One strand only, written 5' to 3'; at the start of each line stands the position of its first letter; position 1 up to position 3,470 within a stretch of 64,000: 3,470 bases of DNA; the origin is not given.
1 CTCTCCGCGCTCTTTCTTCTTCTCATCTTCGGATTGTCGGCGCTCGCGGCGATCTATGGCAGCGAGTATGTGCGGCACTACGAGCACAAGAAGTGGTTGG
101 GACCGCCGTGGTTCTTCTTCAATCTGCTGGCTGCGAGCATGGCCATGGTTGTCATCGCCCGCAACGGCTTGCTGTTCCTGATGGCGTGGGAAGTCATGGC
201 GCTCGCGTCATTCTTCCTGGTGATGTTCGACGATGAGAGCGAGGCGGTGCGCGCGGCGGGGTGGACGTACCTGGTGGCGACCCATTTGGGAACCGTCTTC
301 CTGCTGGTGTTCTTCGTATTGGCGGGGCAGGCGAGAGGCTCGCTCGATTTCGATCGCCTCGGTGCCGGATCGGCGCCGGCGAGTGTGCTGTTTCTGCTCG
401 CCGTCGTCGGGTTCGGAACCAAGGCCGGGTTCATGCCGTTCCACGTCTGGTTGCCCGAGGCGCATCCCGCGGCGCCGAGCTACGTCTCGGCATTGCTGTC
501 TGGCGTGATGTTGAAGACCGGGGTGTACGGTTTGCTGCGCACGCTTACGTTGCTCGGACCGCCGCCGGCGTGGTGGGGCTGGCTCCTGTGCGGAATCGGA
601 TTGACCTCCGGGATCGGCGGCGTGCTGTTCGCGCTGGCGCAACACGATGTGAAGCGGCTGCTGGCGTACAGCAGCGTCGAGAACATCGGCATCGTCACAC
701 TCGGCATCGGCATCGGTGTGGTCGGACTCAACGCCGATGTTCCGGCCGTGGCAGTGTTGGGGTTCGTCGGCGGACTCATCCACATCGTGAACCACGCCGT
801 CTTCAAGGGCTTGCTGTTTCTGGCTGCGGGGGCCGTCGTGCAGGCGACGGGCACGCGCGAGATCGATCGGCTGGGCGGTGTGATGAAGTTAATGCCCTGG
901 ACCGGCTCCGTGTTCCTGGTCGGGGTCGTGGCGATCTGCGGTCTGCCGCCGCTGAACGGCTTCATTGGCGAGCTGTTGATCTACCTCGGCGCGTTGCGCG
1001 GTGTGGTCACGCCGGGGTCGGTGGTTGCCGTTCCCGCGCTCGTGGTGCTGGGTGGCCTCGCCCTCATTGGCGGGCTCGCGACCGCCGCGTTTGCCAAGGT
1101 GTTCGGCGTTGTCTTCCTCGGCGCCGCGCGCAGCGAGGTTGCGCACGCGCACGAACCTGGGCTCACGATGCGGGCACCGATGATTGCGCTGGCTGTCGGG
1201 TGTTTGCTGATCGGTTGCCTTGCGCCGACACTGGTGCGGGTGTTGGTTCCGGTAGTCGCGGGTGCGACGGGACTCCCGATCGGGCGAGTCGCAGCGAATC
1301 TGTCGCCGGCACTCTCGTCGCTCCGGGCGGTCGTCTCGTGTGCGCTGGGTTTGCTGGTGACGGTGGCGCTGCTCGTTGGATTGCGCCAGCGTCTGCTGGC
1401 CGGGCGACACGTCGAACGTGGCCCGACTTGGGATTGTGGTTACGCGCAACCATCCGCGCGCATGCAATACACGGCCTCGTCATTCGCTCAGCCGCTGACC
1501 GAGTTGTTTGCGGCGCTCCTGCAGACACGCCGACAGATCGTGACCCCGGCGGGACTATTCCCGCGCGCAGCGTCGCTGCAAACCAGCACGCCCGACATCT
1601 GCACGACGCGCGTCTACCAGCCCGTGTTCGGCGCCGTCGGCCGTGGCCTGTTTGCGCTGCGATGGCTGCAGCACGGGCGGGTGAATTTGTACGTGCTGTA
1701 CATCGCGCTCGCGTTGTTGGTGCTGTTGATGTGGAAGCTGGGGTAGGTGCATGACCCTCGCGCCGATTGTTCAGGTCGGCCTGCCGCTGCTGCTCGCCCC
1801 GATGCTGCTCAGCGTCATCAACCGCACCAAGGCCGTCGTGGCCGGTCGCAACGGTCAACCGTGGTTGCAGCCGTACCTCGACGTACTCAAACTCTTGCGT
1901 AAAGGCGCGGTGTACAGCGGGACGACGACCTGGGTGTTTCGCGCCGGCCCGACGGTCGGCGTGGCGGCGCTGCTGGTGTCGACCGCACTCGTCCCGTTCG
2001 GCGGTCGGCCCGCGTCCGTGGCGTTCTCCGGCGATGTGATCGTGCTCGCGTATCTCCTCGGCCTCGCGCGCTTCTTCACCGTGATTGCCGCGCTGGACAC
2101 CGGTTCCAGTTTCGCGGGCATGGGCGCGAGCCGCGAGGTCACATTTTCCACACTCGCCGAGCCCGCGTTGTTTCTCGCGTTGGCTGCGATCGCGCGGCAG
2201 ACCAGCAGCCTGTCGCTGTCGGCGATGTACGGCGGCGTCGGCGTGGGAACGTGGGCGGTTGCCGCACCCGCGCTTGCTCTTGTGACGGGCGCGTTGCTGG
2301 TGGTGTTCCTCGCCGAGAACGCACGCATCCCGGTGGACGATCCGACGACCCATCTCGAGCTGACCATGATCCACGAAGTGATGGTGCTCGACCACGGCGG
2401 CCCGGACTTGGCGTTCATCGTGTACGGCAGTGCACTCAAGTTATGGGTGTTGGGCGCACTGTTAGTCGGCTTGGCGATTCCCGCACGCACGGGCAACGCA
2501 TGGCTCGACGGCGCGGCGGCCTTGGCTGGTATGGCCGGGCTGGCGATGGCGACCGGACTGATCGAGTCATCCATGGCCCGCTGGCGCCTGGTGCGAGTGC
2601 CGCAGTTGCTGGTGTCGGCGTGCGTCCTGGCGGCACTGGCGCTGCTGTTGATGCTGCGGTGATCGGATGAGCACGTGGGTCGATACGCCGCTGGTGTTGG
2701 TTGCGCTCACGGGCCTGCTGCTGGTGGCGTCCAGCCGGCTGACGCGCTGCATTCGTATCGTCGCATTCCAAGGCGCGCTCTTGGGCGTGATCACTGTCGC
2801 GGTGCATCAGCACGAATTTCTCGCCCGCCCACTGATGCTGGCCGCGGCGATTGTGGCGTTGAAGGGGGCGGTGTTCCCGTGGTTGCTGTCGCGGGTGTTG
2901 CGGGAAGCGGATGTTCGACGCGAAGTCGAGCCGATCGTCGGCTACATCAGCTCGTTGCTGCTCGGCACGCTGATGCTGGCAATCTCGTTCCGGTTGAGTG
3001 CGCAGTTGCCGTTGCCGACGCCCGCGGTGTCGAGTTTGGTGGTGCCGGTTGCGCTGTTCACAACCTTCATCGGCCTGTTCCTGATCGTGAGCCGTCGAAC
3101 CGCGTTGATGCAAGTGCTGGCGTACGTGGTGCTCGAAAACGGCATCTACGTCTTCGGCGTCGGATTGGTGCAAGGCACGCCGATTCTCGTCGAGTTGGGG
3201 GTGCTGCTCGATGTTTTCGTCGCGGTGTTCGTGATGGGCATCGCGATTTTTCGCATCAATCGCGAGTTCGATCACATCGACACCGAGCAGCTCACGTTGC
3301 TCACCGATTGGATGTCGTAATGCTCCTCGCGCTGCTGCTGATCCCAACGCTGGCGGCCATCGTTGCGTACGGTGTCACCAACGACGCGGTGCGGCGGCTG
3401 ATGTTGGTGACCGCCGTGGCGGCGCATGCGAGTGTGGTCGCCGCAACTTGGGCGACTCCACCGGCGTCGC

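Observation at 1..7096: Hyf-like operon whose catalytic subunit has lost all four [NiFe] cysteine ligands: an Ehr-type complex, not a hydrogenase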

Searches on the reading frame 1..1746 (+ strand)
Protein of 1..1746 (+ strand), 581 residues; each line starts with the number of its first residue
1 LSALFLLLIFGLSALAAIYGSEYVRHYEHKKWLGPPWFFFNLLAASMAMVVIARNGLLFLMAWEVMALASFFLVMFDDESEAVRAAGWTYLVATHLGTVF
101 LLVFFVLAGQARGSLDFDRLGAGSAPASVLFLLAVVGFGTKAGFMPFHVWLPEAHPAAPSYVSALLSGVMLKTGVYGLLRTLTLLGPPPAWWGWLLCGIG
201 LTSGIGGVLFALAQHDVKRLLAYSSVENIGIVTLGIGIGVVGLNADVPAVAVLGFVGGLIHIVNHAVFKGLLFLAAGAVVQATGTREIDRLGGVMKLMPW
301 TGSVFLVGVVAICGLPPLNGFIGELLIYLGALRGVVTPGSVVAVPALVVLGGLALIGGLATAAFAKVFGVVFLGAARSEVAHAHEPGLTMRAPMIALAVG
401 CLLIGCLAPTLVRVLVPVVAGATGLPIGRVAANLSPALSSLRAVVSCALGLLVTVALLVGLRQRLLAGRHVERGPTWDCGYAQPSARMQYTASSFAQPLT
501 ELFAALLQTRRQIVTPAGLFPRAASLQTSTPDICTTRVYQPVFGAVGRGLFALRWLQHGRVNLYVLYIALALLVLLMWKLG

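Call 3: search_protein_families(library=pfam, proteins=[window:1-1746:+], max_evalue=0.01)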
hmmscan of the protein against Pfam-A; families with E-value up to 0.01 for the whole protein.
window:1-1746:+ (581 aa): 1 family
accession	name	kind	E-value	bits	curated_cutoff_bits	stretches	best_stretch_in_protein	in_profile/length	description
PF00361.26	Proton_antipo_M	-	1.5e-53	182.3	21.5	1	55-333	3-277/294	NADH:quinone oxidoreductase/Mrp antiporter, TM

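Call 4: search_protein_families(library=ncbifam, proteins=[window:1-1746:+], max_evalue=0.01)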
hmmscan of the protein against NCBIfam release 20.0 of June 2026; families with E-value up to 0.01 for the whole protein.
window:1-1746:+ (581 aa): 73 families (the best 25 are shown)
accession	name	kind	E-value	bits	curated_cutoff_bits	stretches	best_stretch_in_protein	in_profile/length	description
NF005086.0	PRK06521.1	equivalog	2.4e-173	578.2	667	1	1-577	81-665/669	hydrogenase 4 subunit B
NF006418.0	PRK08667.1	equivalog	1.8e-132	443.1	794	1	1-577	78-638/644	hydrogenase membrane subunit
NF005958.0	PRK08042.1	equivalog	9.6e-88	295.5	727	1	7-522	81-578/608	formate hydrogenlyase subunit 3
NF006240.0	PRK08376.1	subfamily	1e-66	225.9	662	1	2-416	92-500/521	putative monovalent cation/H+ antiporter subunit D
NF009288.0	PRK12648.1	equivalog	2.4e-62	211.3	1104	1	1-422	77-485/954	monovalent cation/H+ antiporter subunit A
NF005097.0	PRK06525.1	equivalog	9.3e-62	209.3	430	1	1-412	77-479/480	hydrogenase 4 subunit D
NF009310.0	PRK12668.1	equivalog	1.8e-61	208.7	564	1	20-576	84-581/584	Na(+)/H(+) antiporter subunit D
TIGR00940.1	2a6301s01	subfamily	1e-60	206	920.45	1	1-416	76-497/793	monovalent cation:proton antiporter subunit A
NF009287.0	PRK12647.1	equivalog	4e-60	204.2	937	1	1-485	77-544/773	putative monovalent cation/H+ antiporter subunit A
NF006419.0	PRK08668.1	equivalog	1.2e-58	199.4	617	1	28-474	93-532/613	NADH dehydrogenase subunit M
TIGR01972.1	NDH_I_M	subfamily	4.2e-56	190.6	263.8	1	4-417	81-477/486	NADH-quinone oxidoreductase subunit M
NF009285.0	PRK12645.1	equivalog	5.1e-56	190.4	1028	1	1-416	79-501/804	Na+/H+ antiporter subunit A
NF005044.0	PRK06458.1-4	equivalog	2.1e-50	172.1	610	2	129-416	220-487/531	hydrogenase 4 subunit F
NF005141.0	PRK06590.1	equivalog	1.5e-47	162.8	556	1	1-578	82-608/615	NADH-quinone oxidoreductase subunit L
NF005046.0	PRK06459.1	equivalog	1.8e-47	162.3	460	1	14-577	60-582/587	hydrogenase 4 subunit B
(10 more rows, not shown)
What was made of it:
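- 1..1746 (+): HyfB/HycC-like antiporter-type membrane subunit, residues 76-656 of 656 (5' end lies outside the window). It includes the C-terminal extension with the invariant WDCGY segment. NCBIfam hydrogenase 4 subunit B, 2.4e-173 (call 4).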

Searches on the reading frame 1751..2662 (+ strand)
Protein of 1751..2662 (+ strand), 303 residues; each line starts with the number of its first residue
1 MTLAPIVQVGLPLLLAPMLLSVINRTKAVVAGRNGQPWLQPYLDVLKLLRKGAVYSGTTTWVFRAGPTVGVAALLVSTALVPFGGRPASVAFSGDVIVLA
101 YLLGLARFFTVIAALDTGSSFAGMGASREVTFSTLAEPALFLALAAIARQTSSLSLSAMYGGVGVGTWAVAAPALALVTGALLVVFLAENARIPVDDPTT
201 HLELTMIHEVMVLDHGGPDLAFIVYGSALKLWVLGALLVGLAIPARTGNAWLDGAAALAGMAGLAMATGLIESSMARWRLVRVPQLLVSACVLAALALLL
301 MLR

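Call 3: search_protein_families(library=pfam, proteins=[window:1751-2662:+], max_evalue=0.01)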
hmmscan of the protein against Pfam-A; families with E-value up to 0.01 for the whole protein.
window:1751-2662:+ (303 aa): 1 family
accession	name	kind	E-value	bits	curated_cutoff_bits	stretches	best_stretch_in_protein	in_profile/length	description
PF00146.26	NADHdh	-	2.9e-28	99.6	27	1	9-301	6-296/298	NADH dehydrogenase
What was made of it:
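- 1751..2662 (+): HyfC/HycD/NuoH-like membrane subunit that anchors the peripheral arm. Pfam NADHdh 2.9e-28 (call 3).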

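Call 4: search_protein_families(library=ncbifam, proteins=[window:1751-2662:+], max_evalue=0.01)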
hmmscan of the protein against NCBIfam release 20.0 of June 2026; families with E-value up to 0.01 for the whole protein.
window:1751-2662:+ (303 aa): 5 families
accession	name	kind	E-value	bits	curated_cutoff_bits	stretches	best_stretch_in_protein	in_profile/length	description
NF004741.0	PRK06076.1-2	equivalog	4.9e-10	39.1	305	1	38-205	66-233/337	NADH-quinone oxidoreductase subunit NuoH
NF004740.0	PRK06076.1-1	equivalog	8.5e-07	28.8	399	1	39-292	58-306/325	NADH-quinone oxidoreductase subunit NuoH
NF004744.0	PRK06076.1-5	equivalog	9.1e-07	28.3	542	1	30-299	67-327/372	NADH-quinone oxidoreductase subunit NuoH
NF004742.0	PRK06076.1-3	equivalog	0.0002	20.6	531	1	37-172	66-202/356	NADH-quinone oxidoreductase subunit NuoH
NF004745.0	PRK06076.1-6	equivalog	0.00047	19.5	450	1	30-210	52-233/341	NADH-quinone oxidoreductase subunit NuoH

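Call 45: search_solved_structures(query=window:1751-2662:+, max_evalue=0.001, show_alignments=3)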
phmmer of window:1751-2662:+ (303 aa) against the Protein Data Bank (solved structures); distinct sequences matched with E-value up to 0.001: 11.
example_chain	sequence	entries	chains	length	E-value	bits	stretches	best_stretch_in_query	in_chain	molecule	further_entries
7z0s_D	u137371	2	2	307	2e-25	93.2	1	3-301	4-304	Formate hydrogenlyase subunit 4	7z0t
6cfw_M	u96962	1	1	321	1.9e-18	70.3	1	15-246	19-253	Mbh13 NADH dehydrogenase subunit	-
6u8y_M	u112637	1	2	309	1.8e-07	34.3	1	18-231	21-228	NADH dehydrogenase subunit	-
6nbq_A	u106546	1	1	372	1.6e-05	27.9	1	39-242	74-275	NdhA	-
6hum_A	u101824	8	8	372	1.8e-05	27.7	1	39-242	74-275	NAD(P)H-quinone oxidoreductase subunit 1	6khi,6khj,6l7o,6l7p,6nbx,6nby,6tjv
9grx_A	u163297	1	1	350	4.1e-05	26.5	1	39-209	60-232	NAD(P)H-quinone oxidoreductase subunit 1, chloroplastic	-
7ar7_H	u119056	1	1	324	8e-05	25.6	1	6-211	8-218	NADH-ubiquinone oxidoreductase chain 1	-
7aqq_H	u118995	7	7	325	9.4e-05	25.4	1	6-211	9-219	NADH-ubiquinone oxidoreductase chain 1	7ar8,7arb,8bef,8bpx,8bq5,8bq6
7a23_H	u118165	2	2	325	0.00012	25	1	6-211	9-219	Nad1m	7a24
7nyh_H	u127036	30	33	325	0.00055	22.9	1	39-245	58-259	NADH-quinone oxidoreductase subunit H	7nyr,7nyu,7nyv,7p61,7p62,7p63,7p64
7wff_A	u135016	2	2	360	0.00096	22.1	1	39-208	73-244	NAD(P)H-quinone oxidoreductase subunit 1, chloroplastic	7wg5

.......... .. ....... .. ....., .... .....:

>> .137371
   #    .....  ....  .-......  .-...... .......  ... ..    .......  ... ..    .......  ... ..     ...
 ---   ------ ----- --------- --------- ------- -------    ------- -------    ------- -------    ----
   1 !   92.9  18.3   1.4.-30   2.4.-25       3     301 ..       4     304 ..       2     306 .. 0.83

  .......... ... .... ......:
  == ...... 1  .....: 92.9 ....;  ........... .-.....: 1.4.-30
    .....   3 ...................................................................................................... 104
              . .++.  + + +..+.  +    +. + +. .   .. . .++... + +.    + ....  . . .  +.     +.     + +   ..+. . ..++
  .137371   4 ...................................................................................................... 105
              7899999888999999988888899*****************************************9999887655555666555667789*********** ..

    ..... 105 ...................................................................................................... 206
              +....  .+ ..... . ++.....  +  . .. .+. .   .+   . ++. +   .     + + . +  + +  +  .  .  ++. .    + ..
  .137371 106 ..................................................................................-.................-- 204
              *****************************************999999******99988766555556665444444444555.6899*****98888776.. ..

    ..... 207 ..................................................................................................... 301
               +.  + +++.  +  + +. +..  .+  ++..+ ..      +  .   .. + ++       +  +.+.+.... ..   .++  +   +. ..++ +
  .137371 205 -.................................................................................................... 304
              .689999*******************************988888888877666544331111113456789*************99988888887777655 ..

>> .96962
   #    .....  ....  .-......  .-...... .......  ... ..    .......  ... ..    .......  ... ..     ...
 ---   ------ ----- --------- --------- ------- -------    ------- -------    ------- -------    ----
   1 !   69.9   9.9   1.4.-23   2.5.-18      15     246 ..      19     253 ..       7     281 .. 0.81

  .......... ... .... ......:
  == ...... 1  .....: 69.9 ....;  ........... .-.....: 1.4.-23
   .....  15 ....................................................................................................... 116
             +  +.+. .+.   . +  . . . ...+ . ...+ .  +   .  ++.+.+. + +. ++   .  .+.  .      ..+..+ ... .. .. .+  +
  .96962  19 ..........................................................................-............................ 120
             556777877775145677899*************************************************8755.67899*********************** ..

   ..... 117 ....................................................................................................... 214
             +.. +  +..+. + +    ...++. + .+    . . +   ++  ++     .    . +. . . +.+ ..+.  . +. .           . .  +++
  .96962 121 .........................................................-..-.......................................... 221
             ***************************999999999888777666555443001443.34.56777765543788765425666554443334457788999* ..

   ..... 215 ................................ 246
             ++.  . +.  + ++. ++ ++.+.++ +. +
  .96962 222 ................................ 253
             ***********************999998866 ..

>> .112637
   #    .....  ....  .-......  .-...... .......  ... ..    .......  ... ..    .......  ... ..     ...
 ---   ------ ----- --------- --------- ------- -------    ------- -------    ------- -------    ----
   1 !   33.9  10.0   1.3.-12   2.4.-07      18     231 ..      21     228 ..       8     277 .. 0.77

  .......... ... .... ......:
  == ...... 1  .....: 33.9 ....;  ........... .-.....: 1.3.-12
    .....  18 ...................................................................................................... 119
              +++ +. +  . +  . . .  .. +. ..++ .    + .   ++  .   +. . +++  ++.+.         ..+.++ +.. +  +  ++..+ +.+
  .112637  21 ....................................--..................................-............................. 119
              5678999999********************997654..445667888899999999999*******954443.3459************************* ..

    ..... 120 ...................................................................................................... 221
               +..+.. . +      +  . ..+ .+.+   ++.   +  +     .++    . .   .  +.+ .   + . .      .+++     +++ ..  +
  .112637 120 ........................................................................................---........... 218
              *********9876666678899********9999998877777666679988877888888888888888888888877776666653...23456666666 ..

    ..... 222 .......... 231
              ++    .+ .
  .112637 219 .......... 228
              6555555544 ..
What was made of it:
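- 1751..2662 (+): PDB hits: HycD 2e-25, MbhM 1.9e-18, E. coli NuoH only 5.5e-4 (call 45).
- On Respiratory complex I: HyfC matches HycD at 2e-25 against NuoH at 5.5e-4 (call 45).
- HyfC resembles HycD and MbhM far more than NuoH (call 45).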

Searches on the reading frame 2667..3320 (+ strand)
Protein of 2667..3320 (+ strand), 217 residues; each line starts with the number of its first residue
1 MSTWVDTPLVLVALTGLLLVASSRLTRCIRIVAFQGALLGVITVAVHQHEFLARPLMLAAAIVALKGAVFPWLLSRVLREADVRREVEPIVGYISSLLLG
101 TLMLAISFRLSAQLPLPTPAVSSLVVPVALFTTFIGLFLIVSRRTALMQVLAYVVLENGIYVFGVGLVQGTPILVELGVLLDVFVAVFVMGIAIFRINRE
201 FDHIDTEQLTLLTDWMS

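Call 3: search_protein_families(library=pfam, proteins=[window:2667-3320:+], max_evalue=0.01)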
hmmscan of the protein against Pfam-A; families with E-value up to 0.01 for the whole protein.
window:2667-3320:+ (217 aa): 1 family
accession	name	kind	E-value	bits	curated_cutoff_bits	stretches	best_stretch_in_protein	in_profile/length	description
PF00420.29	Oxidored_q2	-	4.3e-05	23.6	26.1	1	128-212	5-93/95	NADH-ubiquinone/plastoquinone oxidoreductase chain 4L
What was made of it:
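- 2667..3320 (+): HyfE-like small membrane subunit (NuoK-like C-terminal part). Pfam Oxidored_q2 4.3e-5 (call 3).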

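Call 4: search_protein_families(library=ncbifam, proteins=[window:2667-3320:+], max_evalue=0.01)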
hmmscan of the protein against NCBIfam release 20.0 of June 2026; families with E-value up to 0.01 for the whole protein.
window:2667-3320:+ (217 aa): 1 family
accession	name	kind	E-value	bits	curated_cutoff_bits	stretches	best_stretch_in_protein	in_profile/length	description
NF008556.0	PRK11492.1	equivalog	6.2e-24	85.1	136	1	5-212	7-214/216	hydrogenase 4 membrane subunit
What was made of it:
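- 2667..3320 (+): NCBIfam hydrogenase 4 membrane subunit 6.2e-24, below cut-off (call 4).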
